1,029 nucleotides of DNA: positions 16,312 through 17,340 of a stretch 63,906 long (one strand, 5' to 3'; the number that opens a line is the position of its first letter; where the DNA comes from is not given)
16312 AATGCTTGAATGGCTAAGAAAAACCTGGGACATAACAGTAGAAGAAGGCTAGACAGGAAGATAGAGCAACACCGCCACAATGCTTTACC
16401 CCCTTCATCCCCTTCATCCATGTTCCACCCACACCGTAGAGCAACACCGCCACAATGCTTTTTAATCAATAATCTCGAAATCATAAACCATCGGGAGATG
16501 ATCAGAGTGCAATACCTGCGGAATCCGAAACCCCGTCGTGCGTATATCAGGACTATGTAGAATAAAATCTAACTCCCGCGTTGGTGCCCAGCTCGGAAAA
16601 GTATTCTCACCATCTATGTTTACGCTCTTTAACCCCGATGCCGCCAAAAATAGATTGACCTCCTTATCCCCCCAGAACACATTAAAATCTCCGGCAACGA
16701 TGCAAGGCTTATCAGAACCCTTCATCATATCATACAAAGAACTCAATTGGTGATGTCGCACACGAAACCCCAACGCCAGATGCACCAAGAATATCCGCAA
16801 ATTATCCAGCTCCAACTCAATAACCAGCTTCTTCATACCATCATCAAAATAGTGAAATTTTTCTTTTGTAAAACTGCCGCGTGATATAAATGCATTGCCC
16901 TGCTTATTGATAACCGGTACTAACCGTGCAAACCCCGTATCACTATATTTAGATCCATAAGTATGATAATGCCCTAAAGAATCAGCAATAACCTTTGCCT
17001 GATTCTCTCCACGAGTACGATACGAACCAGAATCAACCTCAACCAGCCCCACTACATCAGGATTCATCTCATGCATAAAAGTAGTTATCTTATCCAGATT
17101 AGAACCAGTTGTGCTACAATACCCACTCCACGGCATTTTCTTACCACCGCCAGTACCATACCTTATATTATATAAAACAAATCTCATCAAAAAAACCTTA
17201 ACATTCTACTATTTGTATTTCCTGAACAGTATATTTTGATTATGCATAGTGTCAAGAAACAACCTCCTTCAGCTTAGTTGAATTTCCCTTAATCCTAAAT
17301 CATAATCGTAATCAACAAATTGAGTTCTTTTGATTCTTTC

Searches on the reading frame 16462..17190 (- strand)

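Call 38: search_protein_families(library=pfam, proteins=[window:16462-17190:-], max_evalue=0.001)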
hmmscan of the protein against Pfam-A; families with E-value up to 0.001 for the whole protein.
window:16462-17190:- (242 aa): 3 families
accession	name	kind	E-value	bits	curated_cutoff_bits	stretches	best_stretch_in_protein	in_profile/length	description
PF03372.29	Exo_endo_phos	-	1.9e-17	64.2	24.5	1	7-231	3-225/225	Endonuclease/Exonuclease/phosphatase family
PF14529.12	Exo_endo_phos_2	-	0.00025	21.3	27.4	1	148-234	17-116/117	Endonuclease-reverse transcriptase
PF23226.1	Exo_endo_phos_PGAP2IP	-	0.00046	20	27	0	31-81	22-72/239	PGAP2IP, C-terminal nuclease-like domain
